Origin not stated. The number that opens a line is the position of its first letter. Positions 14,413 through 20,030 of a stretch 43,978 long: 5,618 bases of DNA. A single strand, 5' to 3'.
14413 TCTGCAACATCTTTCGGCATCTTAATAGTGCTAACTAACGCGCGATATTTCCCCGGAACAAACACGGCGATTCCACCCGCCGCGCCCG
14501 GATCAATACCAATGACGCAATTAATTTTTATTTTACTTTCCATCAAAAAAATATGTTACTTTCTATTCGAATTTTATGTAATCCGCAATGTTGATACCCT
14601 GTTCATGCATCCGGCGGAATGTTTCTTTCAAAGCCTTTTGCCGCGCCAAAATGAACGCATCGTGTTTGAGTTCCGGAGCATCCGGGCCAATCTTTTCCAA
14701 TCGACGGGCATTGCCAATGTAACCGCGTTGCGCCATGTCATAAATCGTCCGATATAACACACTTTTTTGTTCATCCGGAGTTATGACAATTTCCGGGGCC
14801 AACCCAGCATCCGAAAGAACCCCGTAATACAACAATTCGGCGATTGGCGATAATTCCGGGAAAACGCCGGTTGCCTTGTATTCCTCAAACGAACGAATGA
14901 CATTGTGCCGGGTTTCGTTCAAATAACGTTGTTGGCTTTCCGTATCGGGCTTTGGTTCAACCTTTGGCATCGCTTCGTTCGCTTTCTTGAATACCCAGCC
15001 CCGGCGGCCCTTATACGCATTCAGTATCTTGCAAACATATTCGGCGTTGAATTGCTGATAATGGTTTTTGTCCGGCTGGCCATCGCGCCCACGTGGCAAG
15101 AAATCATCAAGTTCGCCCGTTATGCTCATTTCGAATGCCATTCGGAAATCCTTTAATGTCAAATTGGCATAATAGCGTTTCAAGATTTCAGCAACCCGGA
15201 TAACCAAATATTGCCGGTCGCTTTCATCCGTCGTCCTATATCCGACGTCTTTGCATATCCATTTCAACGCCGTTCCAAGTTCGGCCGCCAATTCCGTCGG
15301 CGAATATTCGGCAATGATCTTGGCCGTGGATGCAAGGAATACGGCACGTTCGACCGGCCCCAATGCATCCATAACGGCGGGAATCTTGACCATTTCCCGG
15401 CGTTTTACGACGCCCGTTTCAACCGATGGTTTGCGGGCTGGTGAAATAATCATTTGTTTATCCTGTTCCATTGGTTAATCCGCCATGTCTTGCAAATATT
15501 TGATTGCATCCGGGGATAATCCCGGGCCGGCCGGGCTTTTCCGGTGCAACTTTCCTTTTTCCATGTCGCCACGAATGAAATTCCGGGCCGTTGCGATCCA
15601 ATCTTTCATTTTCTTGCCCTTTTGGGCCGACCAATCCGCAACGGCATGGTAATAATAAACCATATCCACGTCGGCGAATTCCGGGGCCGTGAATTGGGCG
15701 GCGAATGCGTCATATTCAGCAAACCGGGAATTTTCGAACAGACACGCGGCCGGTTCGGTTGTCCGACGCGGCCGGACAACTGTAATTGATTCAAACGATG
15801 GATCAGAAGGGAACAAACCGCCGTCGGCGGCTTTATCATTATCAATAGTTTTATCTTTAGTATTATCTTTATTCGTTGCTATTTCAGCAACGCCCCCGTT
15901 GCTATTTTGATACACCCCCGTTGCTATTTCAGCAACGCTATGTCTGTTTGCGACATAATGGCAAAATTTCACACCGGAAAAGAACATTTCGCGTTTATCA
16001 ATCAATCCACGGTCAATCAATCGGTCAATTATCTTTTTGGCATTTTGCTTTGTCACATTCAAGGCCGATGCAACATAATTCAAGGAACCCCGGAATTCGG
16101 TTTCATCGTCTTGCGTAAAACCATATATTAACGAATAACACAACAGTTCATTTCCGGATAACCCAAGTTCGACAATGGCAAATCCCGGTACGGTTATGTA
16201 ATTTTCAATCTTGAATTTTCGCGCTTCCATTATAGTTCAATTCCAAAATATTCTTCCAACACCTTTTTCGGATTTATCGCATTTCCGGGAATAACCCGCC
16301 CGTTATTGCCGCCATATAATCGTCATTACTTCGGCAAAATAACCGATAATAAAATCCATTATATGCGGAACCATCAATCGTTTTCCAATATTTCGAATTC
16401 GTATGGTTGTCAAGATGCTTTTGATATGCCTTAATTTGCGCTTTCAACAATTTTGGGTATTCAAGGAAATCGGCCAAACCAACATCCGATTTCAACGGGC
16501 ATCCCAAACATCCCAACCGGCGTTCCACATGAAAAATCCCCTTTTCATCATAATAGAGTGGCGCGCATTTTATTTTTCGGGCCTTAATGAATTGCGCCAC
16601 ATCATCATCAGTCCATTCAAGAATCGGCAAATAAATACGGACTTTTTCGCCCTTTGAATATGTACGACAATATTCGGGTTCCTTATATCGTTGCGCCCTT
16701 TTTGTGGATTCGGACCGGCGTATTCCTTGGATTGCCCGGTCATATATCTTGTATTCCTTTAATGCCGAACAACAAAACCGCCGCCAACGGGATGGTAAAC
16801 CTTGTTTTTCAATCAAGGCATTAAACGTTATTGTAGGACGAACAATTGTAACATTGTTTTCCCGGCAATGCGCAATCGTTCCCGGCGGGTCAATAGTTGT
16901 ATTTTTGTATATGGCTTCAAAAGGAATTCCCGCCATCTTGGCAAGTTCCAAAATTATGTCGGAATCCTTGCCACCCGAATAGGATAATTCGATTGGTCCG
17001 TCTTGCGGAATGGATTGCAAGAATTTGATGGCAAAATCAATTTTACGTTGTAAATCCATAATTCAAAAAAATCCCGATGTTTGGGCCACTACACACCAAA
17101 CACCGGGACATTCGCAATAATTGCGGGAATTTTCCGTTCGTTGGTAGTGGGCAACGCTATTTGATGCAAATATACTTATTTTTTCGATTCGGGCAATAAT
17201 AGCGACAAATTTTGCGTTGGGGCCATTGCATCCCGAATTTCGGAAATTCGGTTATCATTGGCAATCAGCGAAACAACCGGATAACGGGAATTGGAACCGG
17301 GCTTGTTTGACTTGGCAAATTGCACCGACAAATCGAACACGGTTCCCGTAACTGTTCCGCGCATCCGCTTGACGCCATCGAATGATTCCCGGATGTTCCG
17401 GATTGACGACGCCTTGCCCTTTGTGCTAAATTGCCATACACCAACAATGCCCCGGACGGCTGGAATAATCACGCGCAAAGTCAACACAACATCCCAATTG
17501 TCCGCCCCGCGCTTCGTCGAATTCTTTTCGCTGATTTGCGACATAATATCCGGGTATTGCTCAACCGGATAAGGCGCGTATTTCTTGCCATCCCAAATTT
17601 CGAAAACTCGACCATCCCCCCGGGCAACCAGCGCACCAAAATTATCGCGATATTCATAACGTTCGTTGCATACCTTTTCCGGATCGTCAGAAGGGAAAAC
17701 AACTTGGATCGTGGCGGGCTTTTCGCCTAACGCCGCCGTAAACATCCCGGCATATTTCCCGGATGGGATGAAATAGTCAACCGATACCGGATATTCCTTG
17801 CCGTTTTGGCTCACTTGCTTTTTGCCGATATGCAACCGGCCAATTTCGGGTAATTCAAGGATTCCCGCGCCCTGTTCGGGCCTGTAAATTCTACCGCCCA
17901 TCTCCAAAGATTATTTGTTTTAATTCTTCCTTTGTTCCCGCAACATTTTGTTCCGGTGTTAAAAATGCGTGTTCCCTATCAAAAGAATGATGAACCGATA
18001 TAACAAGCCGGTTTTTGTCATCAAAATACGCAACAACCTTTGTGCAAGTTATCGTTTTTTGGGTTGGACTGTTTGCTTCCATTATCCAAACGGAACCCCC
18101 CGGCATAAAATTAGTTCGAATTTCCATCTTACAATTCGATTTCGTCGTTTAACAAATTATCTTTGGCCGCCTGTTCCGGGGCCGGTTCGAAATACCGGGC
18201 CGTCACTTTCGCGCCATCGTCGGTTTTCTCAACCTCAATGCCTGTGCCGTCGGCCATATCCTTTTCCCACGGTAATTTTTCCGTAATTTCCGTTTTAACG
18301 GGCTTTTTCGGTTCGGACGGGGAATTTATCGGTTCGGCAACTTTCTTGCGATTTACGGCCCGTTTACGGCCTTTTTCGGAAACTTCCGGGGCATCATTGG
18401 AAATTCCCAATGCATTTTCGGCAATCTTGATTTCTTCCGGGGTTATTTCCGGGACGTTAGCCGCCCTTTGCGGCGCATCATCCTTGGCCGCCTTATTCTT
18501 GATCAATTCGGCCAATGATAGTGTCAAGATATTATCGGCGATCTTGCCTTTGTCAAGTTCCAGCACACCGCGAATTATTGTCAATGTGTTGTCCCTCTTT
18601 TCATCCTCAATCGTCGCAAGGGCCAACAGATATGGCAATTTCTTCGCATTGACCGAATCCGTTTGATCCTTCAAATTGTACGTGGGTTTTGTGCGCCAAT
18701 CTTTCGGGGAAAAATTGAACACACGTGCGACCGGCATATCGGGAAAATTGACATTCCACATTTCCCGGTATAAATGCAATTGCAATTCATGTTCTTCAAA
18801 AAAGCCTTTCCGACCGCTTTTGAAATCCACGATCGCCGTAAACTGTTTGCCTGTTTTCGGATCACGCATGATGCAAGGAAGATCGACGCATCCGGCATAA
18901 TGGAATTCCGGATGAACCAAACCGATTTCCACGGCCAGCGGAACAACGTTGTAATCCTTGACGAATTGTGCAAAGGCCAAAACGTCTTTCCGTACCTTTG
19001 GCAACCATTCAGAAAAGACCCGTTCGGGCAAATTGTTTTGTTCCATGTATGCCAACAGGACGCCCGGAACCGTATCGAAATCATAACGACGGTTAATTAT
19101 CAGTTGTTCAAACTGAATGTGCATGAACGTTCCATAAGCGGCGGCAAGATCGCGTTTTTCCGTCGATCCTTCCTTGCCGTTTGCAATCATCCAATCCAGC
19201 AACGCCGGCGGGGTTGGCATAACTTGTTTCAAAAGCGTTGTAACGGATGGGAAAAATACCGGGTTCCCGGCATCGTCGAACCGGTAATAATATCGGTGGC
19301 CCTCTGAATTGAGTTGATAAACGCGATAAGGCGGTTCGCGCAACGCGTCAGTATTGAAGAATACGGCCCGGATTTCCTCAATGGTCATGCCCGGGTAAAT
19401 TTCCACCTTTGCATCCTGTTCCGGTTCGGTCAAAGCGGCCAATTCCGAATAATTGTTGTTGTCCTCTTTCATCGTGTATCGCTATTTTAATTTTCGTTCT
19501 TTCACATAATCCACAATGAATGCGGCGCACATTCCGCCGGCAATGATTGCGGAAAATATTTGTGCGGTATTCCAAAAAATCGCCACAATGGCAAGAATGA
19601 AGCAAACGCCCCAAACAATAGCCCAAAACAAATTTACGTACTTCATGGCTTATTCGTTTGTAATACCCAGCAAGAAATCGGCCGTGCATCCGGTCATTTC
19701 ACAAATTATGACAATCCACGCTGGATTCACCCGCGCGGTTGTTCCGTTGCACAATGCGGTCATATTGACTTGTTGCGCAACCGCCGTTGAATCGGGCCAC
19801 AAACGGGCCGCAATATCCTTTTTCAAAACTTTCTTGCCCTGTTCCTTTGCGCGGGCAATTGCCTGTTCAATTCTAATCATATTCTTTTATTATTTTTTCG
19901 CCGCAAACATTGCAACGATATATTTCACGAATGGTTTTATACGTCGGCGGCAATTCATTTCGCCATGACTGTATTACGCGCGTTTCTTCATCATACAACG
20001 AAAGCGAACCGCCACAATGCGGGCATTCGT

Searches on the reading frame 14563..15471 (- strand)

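Call 16: search_protein_families(library=pfam, max_evalue=0.01, proteins=[window:14563-15471:-])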
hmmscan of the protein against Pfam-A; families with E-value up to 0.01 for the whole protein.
window:14563-15471:- (302 aa): 0 families

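Call 52: search_protein_families(library=phrogs, max_evalue=0.001, proteins=[window:14563-15471:-])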
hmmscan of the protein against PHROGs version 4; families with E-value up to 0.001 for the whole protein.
window:14563-15471:- (302 aa): 2 families
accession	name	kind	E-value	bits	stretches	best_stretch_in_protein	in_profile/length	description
phrog_34953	-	unknown function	1e-30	108.1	1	20-204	23-207/315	-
phrog_26016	-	unknown function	5.4e-09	37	1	51-200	19-155/255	-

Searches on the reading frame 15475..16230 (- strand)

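Call 16: search_protein_families(library=pfam, max_evalue=0.01, proteins=[window:15475-16230:-])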
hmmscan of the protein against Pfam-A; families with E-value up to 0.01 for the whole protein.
window:15475-16230:- (251 aa): 3 families
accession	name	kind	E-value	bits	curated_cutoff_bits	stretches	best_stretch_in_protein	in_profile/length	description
PF12802.13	MarR_2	-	0.00052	20.6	27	1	51-80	24-53/61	MarR family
PF13730.12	HTH_36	-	0.0014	18.8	25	1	23-77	2-55/55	Helix-turn-helix domain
PF17727.6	CtsR_C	-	0.0016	19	23.8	1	58-82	16-40/72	CtsR C-terminal dimerization domain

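Call 52: search_protein_families(library=phrogs, max_evalue=0.001, proteins=[window:15475-16230:-])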
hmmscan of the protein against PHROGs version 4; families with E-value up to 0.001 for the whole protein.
window:15475-16230:- (251 aa): 4 families
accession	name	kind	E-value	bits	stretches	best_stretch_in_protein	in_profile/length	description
phrog_6969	-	unknown function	2.6e-21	77.3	1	9-128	4-121/216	-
phrog_428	-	DNA, RNA and nucleotide metabolism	0.0001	22.6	1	7-131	85-220/455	replication initiation protein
phrog_270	-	DNA, RNA and nucleotide metabolism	0.00018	22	1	10-105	31-126/383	replication initiation protein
phrog_36008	-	unknown function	0.00073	19.8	0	12-95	27-109/345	-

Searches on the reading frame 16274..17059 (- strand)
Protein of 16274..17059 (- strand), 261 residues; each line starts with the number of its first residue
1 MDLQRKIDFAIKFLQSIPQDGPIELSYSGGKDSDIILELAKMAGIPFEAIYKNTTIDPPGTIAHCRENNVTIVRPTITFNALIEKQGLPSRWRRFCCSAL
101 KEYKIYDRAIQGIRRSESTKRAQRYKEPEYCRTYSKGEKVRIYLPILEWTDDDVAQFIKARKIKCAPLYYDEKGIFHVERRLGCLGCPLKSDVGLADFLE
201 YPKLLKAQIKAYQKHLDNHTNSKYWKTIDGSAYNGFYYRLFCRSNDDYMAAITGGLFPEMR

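Call 16: search_protein_families(library=pfam, max_evalue=0.01, proteins=[window:16274-17059:-])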
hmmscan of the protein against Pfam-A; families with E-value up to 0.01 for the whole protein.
window:16274-17059:- (261 aa): 1 family
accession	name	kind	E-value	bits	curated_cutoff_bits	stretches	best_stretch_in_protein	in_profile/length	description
PF01507.26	PAPS_reduct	-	1.7e-17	64.4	22.5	1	25-188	4-173/175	Phosphoadenosine phosphosulfate reductase domain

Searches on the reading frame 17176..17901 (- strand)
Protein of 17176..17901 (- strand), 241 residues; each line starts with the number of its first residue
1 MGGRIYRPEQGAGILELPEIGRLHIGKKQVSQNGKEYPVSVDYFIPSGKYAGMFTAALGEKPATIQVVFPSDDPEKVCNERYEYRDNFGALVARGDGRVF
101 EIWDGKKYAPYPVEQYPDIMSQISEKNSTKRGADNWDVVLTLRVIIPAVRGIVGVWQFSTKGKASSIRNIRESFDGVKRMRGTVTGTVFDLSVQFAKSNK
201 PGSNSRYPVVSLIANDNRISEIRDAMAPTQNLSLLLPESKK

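Call 16: search_protein_families(library=pfam, max_evalue=0.01, proteins=[window:17176-17901:-])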
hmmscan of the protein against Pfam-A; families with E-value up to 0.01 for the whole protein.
window:17176-17901:- (241 aa): 1 family
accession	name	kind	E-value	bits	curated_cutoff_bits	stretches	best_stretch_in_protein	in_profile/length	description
PF18897.5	Gp3-like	-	7.4e-34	117.7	23.6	1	20-213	1-189/191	Recombination directionality factor-like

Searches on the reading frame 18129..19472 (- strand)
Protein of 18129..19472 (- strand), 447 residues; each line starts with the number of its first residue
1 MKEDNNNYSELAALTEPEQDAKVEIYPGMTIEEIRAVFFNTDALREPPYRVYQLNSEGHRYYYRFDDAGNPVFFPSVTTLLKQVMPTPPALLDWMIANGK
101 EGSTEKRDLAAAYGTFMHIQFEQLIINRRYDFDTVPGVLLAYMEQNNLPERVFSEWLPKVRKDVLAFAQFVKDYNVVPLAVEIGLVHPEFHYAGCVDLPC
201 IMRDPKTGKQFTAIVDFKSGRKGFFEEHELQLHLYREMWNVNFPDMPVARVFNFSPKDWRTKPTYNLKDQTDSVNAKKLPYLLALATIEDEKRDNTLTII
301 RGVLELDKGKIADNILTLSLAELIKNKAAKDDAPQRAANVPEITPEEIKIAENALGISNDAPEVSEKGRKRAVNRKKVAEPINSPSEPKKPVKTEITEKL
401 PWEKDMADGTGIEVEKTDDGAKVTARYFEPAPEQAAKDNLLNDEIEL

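Call 15: search_protein_families(library=pfam, max_evalue=0.01, proteins=[window:18129-19472:-])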
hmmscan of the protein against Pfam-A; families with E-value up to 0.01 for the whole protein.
window:18129-19472:- (447 aa): 1 family
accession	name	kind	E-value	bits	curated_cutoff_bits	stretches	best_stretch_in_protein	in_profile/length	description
PF12705.13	PDDEXK_1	-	0.00024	21.6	22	1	104-258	26-191/247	PD-(D/E)XK nuclease superfamily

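Call 19: find_related_loci(query=window:18129-19472:-, collection=viral_contigs, flank=10000)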
Query window:18129-19472:- (447 aa) in viral_contigs; peptide patterns used: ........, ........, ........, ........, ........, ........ (x = any residue, [..] = any of these).
26 stretches matched a pattern; 24 encode a relative of the query (tblastn E <= 1e-3); 24 distinct loci.
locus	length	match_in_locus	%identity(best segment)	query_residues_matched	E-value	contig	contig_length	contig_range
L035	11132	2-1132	98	71-447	0e+0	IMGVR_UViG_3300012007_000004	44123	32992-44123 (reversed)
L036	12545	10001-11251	70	24-447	0e+0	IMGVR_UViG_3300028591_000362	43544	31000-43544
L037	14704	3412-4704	70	18-447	0e+0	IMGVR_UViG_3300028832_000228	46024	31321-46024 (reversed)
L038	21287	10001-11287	70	1-447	0e+0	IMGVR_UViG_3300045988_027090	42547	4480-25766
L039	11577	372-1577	69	11-447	0e+0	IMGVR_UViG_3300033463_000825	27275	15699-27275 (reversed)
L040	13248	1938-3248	68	2-447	0e+0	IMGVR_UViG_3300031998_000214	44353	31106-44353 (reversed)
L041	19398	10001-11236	66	2-447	0e+0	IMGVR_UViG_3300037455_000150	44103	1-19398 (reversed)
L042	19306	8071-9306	67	18-446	0e+0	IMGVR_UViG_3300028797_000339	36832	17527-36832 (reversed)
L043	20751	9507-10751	65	1-447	0e+0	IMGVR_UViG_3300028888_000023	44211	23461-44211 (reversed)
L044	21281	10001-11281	64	17-447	0e+0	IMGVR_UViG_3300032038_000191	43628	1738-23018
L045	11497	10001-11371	63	18-447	0e+0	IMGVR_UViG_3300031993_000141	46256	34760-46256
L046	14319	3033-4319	67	11-442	0e+0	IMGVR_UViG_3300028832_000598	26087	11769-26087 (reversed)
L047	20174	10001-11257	70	2-447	0e+0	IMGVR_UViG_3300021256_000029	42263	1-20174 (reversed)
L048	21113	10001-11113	65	24-410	3e-170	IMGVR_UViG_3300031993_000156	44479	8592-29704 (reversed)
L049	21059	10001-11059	66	24-400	6e-164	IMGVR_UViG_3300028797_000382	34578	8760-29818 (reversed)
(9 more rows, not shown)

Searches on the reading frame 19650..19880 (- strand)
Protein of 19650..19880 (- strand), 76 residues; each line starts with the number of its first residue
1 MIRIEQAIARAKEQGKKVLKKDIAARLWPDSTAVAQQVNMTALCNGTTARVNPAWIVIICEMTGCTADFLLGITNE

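Call 93: search_protein_families(library=pfam, max_evalue=1, proteins=[window:19650-19880:-])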
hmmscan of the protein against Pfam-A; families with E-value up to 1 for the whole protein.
window:19650-19880:- (76 aa): 1 family
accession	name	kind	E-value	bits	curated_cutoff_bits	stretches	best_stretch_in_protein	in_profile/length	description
PF13443.12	HTH_26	-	0.18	12.5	22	1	38-66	25-53/63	Cro/C1-type HTH DNA-binding domain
